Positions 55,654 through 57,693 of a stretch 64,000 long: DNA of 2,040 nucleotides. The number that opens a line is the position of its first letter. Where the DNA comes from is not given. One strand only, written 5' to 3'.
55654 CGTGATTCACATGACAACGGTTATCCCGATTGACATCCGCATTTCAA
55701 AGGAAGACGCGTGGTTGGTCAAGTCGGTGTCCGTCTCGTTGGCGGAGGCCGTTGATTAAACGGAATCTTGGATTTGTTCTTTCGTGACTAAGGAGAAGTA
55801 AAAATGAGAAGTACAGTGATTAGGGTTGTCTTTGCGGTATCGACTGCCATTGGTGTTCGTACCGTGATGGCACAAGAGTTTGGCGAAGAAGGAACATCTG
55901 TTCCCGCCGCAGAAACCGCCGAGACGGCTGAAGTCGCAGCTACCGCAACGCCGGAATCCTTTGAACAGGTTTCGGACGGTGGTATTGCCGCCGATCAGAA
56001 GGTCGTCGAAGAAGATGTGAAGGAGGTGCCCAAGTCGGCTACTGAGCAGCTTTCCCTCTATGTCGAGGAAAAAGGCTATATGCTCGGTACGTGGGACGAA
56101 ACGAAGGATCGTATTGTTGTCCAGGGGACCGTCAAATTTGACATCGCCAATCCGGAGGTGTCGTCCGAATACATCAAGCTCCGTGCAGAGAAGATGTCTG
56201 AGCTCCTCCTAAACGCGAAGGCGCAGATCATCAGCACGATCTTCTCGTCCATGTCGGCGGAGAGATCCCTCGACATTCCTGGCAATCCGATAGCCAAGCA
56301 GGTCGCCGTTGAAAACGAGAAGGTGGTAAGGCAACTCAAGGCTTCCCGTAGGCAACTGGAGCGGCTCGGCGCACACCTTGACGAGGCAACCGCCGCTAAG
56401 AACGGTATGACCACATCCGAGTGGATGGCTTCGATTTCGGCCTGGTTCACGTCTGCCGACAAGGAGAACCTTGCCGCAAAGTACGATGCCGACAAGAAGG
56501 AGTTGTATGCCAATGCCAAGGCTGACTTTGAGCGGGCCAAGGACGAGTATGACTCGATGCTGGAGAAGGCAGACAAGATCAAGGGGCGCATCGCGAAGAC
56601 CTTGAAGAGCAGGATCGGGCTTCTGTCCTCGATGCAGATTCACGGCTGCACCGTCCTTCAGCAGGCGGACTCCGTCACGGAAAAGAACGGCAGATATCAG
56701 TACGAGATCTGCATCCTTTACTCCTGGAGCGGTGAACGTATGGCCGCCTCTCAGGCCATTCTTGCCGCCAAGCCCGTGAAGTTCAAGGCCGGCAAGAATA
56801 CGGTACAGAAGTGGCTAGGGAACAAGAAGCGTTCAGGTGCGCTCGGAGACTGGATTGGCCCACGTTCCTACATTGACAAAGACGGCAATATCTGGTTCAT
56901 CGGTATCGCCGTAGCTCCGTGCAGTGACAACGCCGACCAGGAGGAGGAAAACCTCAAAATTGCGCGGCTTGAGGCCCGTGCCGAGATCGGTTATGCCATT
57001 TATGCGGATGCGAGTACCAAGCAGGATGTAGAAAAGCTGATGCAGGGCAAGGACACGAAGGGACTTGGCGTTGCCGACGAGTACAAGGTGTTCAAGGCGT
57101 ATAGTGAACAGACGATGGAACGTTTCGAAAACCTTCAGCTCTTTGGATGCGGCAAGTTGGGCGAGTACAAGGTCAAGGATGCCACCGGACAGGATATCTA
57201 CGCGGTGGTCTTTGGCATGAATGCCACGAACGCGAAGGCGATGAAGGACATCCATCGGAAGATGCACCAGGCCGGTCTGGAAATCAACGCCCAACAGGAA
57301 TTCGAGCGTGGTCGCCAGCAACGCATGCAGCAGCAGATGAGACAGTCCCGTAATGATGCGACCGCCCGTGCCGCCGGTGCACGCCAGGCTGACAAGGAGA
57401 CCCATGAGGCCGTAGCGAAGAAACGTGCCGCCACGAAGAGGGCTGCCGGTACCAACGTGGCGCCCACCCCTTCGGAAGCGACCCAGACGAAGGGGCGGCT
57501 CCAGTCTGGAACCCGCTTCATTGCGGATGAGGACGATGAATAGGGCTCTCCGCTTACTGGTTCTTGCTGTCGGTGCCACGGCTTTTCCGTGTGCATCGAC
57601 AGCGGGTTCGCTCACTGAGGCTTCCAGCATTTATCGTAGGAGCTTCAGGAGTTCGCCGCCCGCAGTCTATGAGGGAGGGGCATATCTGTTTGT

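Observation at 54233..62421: Lower-GC five-gene cluster: four exported LPP20-like/TPR proteins plus a cytoplasmic repeat + double-PH protein, with no recognisable enzyme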

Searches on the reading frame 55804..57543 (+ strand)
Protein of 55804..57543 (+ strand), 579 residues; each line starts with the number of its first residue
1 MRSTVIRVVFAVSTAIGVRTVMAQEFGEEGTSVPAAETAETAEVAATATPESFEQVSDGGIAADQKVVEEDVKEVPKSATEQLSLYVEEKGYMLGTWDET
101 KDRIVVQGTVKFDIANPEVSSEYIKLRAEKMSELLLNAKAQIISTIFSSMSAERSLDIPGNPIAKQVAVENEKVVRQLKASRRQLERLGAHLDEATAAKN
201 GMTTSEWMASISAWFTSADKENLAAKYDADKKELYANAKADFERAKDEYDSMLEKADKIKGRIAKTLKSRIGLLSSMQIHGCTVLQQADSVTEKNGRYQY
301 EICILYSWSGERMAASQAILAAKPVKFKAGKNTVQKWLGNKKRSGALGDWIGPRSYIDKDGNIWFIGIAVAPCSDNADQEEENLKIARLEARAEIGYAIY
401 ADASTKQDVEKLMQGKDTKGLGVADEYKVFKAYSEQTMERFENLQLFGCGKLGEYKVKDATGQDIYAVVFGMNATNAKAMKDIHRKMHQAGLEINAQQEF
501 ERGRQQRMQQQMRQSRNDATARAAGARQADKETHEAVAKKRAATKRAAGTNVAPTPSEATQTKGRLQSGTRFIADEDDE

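Call 3: search_protein_families(library=pfam, proteins=[window:55804-57543:+], max_evalue=1)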
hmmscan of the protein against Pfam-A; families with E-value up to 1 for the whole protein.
window:55804-57543:+ (579 aa): 2 families
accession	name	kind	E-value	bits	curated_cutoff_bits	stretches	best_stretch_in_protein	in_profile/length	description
PF01255.24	Prenyltransf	-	0.057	13.4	27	1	234-326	44-144/219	Putative undecaprenyl diphosphate synthase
PF18974.5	DUF5710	-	0.15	12.3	26.5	1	222-245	16-39/44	Domain of unknown function (DUF5710)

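Call 5: search_protein_families(library=ncbifam, proteins=[window:55804-57543:+], max_evalue=1)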
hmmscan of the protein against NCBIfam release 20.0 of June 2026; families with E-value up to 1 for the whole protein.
window:55804-57543:+ (579 aa): 1 family
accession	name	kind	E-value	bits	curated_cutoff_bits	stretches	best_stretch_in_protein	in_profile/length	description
NF041194.1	LD_carboxy_LdcB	exception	0.086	12.8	275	0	397-437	30-70/180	LD-carboxypeptidase LdcB/DacB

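Call 6: search_protein_families(library=padloc, proteins=[window:55804-57543:+], max_evalue=1)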
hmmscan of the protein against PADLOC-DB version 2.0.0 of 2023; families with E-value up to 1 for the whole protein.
window:55804-57543:+ (579 aa): 0 families

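Call 7: search_protein_families(library=phrogs, proteins=[window:55804-57543:+], max_evalue=1)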
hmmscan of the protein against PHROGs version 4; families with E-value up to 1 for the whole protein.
window:55804-57543:+ (579 aa): 1 family
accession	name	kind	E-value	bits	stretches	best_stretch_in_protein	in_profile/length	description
phrog_35224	-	unknown function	0.18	12.9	0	101-187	30-116/124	-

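Call 19: find_homologous_proteins(query=window:55804-57543:+, max_evalue=0.001)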
Query window:55804-57543:+ (579 aa): 136 proteins with E <= 0.001 among 8000 candidates; the best 120 are listed.
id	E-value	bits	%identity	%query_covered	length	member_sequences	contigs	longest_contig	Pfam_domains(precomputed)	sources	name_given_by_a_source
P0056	0.0e+0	1238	99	100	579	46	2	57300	-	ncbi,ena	-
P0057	7.7e-273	924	72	100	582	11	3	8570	-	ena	-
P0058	8.0e-266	901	73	96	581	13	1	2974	-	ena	-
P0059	5.6e-263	892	71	100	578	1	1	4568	-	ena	-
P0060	8.1e-263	891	71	100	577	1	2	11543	-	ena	-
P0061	1.9e-247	840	66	100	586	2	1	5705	-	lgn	-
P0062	4.3e-247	839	66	100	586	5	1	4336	-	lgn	-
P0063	6.8e-245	832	66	100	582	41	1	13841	-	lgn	-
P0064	7.5e-185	634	54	100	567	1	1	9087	-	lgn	-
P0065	3.0e-141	490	45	96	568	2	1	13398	-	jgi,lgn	-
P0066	5.3e-141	489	46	90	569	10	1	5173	-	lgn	-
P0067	6.8e-141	489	45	96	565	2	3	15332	-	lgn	-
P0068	3.5e-140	486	44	96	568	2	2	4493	-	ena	-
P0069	4.7e-140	486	46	93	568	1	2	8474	-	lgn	-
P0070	5.5e-140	486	44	96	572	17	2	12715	-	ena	-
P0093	5.1e-137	476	43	100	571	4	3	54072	-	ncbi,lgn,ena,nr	ncbi:MAG: hypothetical protein IJR99_03170 [Kiritimatiellae bacterium]|nr:hypothetical protein [Kiri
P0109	2.5e-136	474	44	96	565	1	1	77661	-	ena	-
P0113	2.9e-136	473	46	89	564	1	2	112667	-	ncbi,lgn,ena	-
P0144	4.6e-135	470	45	89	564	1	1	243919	-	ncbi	-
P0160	1.5e-131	458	43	96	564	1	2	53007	-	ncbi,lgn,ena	-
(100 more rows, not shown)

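Call 20: find_encoding_contigs(protein=P0144, flank=10000, max_places=2)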
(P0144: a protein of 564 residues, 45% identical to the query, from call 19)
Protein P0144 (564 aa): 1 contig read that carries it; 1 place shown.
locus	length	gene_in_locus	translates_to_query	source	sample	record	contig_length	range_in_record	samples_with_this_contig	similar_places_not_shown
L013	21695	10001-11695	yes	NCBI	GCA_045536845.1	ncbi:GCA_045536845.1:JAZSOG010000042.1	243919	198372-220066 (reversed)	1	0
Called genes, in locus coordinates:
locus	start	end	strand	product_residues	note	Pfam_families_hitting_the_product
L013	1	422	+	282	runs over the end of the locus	PF13624:SurA_N_3 (weak), PF13145:Rotamase_2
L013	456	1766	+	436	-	PF01408:GFO_IDH_MocA, PF02894:GFO_IDH_MocA_C, PF22725:GFO_IDH_MocA_C3 (faint)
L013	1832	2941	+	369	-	PF01156:IU_nuc_hydro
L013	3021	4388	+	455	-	PF05448:AXE1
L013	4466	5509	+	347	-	PF01368:DHH, PF02272:DHHA1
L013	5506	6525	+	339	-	PF06258:Mito_fiss_Elm1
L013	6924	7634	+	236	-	-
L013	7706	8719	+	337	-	-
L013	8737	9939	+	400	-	-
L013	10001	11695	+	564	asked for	-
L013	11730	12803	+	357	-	-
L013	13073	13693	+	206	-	-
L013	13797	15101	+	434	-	PF13173:AAA_14, PF13635:DUF4143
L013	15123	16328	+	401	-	PF02518:HATPase_c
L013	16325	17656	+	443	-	PF01554:MatE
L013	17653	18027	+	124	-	PF28597:T2SSF_N (weak)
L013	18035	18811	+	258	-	PF01966:HD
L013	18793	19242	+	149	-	-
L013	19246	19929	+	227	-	PF04127:DFP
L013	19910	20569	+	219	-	PF12697:Abhydrolase_6, PF12146:Hydrolase_4, PF00561:Abhydrolase_1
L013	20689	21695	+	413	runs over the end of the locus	PF01979:Amidohydro_1, PF07969:Amidohydro_3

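Call 21: find_encoding_contigs(protein=P0093, flank=10000, max_places=2)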
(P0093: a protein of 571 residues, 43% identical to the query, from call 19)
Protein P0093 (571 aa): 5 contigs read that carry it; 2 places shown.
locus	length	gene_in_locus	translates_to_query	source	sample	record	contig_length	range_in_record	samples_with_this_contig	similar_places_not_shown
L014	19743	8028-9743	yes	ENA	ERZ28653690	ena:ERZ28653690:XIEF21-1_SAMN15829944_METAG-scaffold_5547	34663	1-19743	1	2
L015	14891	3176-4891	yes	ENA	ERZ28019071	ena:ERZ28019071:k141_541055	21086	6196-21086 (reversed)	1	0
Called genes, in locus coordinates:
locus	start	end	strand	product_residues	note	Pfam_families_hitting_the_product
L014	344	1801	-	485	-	PF13173:AAA_14, PF13635:DUF4143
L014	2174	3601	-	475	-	PF13173:AAA_14, PF13635:DUF4143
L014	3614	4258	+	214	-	-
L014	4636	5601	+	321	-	-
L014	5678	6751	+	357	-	-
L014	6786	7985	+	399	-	-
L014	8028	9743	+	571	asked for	-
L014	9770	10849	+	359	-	-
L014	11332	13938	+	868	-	PF02018:CBM_4_9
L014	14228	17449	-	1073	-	PF04851:ResIII, PF19778:RE_endonuc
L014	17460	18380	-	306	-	PF08843:AbiEii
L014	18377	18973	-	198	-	-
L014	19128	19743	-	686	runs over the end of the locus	PF01555:N6_N4_Mtase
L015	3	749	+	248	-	?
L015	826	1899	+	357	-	-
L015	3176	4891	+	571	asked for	-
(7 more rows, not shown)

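Call 28: search_solved_structures(query=A1, max_evalue=1, show_alignments=2)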
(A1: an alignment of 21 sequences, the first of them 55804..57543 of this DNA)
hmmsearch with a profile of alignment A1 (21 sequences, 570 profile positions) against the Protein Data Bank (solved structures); distinct sequences matched with E-value up to 1: 3.
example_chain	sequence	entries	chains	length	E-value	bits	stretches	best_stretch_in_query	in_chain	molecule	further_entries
6c54_A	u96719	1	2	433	0.35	12.7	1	59-124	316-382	Nucleoprotein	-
6nut_A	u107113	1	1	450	0.37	12.7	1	59-124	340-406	Nucleoprotein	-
6ehl_A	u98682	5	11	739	0.69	11.8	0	60-124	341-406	Nucleoprotein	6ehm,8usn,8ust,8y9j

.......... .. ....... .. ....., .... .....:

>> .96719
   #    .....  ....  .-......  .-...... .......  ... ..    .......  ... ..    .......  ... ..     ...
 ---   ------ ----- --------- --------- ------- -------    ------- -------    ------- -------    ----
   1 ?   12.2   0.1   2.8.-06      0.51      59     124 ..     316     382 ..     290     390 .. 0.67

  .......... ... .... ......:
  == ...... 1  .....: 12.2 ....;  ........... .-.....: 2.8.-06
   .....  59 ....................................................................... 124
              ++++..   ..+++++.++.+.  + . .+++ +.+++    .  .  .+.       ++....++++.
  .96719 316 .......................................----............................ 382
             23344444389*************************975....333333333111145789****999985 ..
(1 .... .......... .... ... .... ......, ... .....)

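Call 31: search_protein_families(library=pfam, alignment_id=A1, max_evalue=0.1)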
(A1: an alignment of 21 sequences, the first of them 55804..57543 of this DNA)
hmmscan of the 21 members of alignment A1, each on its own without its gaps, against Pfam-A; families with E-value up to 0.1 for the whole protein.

A. member 1, window:55804-57543:+ (579 aa): 1 family
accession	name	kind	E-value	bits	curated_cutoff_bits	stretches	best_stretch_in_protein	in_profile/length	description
PF01255.24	Prenyltransf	-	0.057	13.4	27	1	234-326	44-144/219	Putative undecaprenyl diphosphate synthase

B. families by the number of members that match (of 21 scanned): 29 families (the first 25 are shown)
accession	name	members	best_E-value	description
PF01255.24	Prenyltransf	5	0.0015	Putative undecaprenyl diphosphate synthase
PF01544.23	CorA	3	0.017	CorA-like Mg2+ transporter protein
PF22522.2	DUF6998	2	0.01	Family of unknown function (DUF6998)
PF03993.17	DUF349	2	0.024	Domain of Unknown Function (DUF349)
PF21168.2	FkbO_Hyg5-like_N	2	0.03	Chorismatase FkbO/Hyg5-like, N-terminal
PF24079.1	UBR4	2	0.031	E3 ubiquitin-protein ligase UBR4-like domain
PF25526.1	LIP-1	2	0.032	Liprin-alpha-like coiled coil domain 2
PF18074.6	PriA_C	2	0.045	Primosomal protein N C-terminal domain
PF07034.17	ORC3_N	2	0.075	Origin recognition complex (ORC) subunit 3 N-terminus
PF05235.19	CHAD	1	0.0028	CHAD domain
PF03114.23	BAR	1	0.0029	BAR domain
PF21445.3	ADDB_N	1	0.0054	ADDB, N-terminal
PF01496.24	V_ATPase_I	1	0.0078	V-type ATPase 116kDa subunit family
PF10923.14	BrxC_BrxD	1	0.01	BREX system ATP-binding protein BrxC/D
PF08148.17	DSHCT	1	0.012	DSHCT (NUC185) domain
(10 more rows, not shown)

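Call 39: predict_structure(alignment_id=A1)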
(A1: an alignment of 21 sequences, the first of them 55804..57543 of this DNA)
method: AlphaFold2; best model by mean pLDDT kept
length: 579 residues; sequences in the alignment: 21
mean_pLDDT: 71.8   pTM: 0.65
mean pLDDT of the five models: 71.8, 67.4, 65.3, 64.5, 64.4
residues with pLDDT >= 90: 67; 70-90: 336; 50-70: 54; < 50: 122
segments of 3 or more residues with pLDDT < 50: 1-74, 417-423, 495-499, 546-579
pLDDT, mean of each block of 10 residues (from residue 1): 31 30 25 30 31 30 36 62 88 86 90 84 85 89 90 81 84 85 80 55 75 85 83 88 89 89 82 84 85 86 89 83 81 89 80 77 88 91 91 88 81 59 62 81 84 90 89 87 82 53 70 64 67 72 47 36 34 33
secondary structure, 60 per line:
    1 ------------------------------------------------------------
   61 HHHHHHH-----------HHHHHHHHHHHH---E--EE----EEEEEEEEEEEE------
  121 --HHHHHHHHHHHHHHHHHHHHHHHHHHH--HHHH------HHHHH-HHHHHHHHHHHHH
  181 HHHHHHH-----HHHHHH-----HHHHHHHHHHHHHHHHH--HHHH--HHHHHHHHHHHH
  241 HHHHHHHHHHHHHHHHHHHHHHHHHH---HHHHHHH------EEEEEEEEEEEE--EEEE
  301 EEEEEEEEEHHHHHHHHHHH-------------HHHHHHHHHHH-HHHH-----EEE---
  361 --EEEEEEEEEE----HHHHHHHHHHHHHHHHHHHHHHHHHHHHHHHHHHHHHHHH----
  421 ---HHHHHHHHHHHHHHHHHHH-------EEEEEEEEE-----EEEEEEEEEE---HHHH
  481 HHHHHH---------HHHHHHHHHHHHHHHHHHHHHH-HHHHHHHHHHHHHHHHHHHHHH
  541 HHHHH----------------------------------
elements in order: H61-67 H79-90 E103-114 H123-149 H152-155 H162-166 H168-187 H193-198 H204-220 H223-226 H229-266 H270-276 E283-294 E297-309 H310-320 H334-344 H346-349 E355-357 E363-372 H377-416 H424-442 E450-458 E464-473 H477-486 H496-517 H519-545

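Call 44: fold_search(model_id=the predicted structure, library=pdb)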
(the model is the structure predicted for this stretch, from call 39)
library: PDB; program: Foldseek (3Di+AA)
matches with E <= 10: 192; with E <= 0.001: 1
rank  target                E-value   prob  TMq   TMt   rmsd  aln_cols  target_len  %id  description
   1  4qvr                  2.0e-07  1.00  0.34  0.57  12.2       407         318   14  2.3 Angstrom Crystal Structure of Hypothetical Protein FTT1539c from Francisella tularensis. (released 2014-07-30)
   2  5jxz_B                4.1e-01  0.04  0.07  0.10  21.1       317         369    9  A low magnesium structure of the isochorismate synthase, EntC (released 2016-07-20)
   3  9faj_C                6.2e-01  0.03  0.05  0.08  22.7       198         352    8  CryoEM structure of human full-length alpha1beta3gamma2 GABA(A) receptor in complex with GARLH4, the TMD of Neuroligin (released 2025-07-02)
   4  9cxd_E                6.5e-01  0.06  0.05  0.08  22.1       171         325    9  Native human GABAA receptor of beta2-alpha1-beta1-beta1-gamma2 assembly (released 2025-01-22)
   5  6x3s_E                7.6e-01  0.05  0.06  0.10  21.6       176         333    7  Human GABAA receptor alpha1-beta2-gamma2 subtype in complex with bicuculline methbromide (released 2020-09-09)
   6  9faw_C                8.9e-01  0.04  0.06  0.08  22.4       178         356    8  CryoEM structure of human full-length beta3gamma2 GABA(A) receptor in complex with GARLH4, the TMD of Neuroligin2, HEP (released 2025-07-02)
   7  9eqg_C                8.9e-01  0.03  0.06  0.08  22.8       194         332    9  CryoEM structure of human full-length alpha1beta3gamma2L GABA(A)R in complex with GABA and puerarin (released 2024-09-18)
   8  5osc_A                1.1e+00  0.04  0.06  0.10  20.7       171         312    8  GLIC-GABAAR alpha1 chimera crystallized in complex with pregnenolone sulfate at pH 4.5 (released 2017-10-11)
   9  5l2f_B                1.3e+00  0.01  0.06  0.09  20.6       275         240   10  High Resolution Structure of Acinetobacter baumannii beta-lactamase OXA-51 I129L/K83D bound to doripenem (released 2016-09-28)
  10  6hug_C                1.3e+00  0.02  0.06  0.09  22.5       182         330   10  CryoEM structure of human full-length alpha1beta3gamma2L GABA(A)R in complex with picrotoxin and megabody Mb38. (released 2019-01-02)
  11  7pbd_A                1.4e+00  0.04  0.06  0.09  21.4       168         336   11  a1b3 GABA-A receptor + GABA (released 2022-02-09)
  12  9fgd_C                1.4e+00  0.02  0.06  0.09  23.2       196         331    8  Cryo-EM structure of the full-length alpha1beta3gamma2 GABA(A) receptor in SMALPs without PIP2 and in complex with Mb3 (released 2025-06-04)
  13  7qn5_A                1.5e+00  0.03  0.05  0.08  21.6       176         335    9  Cryo-EM structure of human full-length extrasynaptic alpha4beta3delta GABA(A)R in complex with nanobody Nb25 (released 2022-04-13)
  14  9she_A                1.5e+00  0.02  0.06  0.09  23.6       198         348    8  Structure of the honeybee GABAA RDL receptor with GABA and Abamectin (released 2026-02-18)
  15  8sq7_A                1.5e+00  0.01  0.06  0.09  20.4       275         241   10  X-ray crystal structure of Acinetobacter baumanii beta-lactamase variant OXA-82 K83D in complex with doripenem (released 2024-05-22)
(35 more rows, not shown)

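Call 49: search_solved_structures(query=A1, max_evalue=10, show_alignments=0)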
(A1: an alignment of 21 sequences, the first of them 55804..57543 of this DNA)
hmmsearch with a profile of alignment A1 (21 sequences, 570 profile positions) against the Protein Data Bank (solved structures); distinct sequences matched with E-value up to 10: 3.
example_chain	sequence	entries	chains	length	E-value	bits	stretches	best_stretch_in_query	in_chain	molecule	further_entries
6c54_A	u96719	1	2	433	0.35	12.7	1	59-124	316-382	Nucleoprotein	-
6nut_A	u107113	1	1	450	0.37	12.7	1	59-124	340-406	Nucleoprotein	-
6ehl_A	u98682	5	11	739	0.69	11.8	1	60-124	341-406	Nucleoprotein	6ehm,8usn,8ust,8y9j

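Call 60: find_related_loci(query=A1, collection=genome_contigs, flank=10000)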
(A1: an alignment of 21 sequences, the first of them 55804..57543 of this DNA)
Query A1 (579 aa) in genome_contigs; peptide patterns used: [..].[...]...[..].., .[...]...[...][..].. (x = any residue, [..] = any of these).
26 stretches matched a pattern; 13 encode a relative of the query (tblastn E <= 1e-3); 13 distinct loci.
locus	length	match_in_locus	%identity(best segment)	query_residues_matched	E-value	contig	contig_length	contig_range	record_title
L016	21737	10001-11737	99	1-579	0e+0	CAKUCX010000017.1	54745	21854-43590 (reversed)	MAG: uncultured Kiritimatiellaeota bacterium isolate REFINED_METABAT215_TOP10_CONTIGS_1500_ASSEMBLY_K77_MERGED__Hadza_Mo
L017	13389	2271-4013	71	1-578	0e+0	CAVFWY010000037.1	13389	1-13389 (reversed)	Gemmiger sp. isolate H07675-L1_cleanbin_000058 genome assembly, contig: Spades_H07675-L1_contig_3838, whole genome shotg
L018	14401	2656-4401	65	1-579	0e+0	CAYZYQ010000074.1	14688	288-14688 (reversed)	MAG TPA_asm: uncultured Lentisphaeraceae bacterium isolate binchicken_co370_247 genome assembly, contig: NODE_3992_lengt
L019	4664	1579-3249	42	8-579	2e-139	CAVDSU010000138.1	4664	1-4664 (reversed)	bacterium isolate H07633-L1_cleanbin_000024 genome assembly, contig: Spades_H07633-L1_contig_9680, whole genome shotgun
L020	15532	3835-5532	43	1-573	2e-133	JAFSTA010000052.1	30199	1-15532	MAG: Kiritimatiellae bacterium isolate RGIG3447 Goat_Rumen.Co__c422039, whole genome shotgun sequence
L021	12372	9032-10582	46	61-578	3e-130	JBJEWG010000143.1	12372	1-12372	MAG: Kiritimatiellia bacterium isolate LOHA37_bin.013 NODE_2806_length_12372_cov_6.599497, whole genome shotgun sequence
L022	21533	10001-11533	46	65-579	2e-125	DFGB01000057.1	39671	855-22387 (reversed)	MAG TPA_asm: Verrucomicrobia bacterium UBA3761 UBA3761_contig_12630, whole genome shotgun sequence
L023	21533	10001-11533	45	65-579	5e-124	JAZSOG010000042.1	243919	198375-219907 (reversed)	MAG: Kiritimatiellia bacterium isolate T1900044549_TS20190015.MAGScoT_cleanbin_000036 SGB_192_k141_110347, whole genome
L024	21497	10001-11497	45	77-578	2e-122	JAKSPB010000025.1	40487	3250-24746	MAG: Lentisphaeria bacterium isolate Horse_feces192 MAG192_25, whole genome shotgun sequence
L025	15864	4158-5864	40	15-579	1e-111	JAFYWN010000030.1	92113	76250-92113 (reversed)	MAG: Kiritimatiellae bacterium isolate RGIG7486 Water_buffalos_Colon-4__c75347, whole genome shotgun sequence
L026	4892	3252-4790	37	69-578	3e-106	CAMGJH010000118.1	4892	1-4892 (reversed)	MAG: uncultured Lentisphaeraceae bacterium isolate SRR11551383_bin.25_metaWRAP_v1.3_MAG genome assembly, contig: ERZ1147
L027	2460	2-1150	42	134-518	1e-99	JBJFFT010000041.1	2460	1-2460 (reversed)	MAG: Candidatus Spyradenecus sp. isolate EHIM02_bin.006 NODE_15187_length_2460_cov_6.307277, whole genome shotgun sequen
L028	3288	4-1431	37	131-573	5e-81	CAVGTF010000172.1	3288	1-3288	Anaerovoracaceae bacterium isolate H07613-L1_cleanbin_000022 genome assembly, contig: Spades_H07613-L1_contig_9263, whol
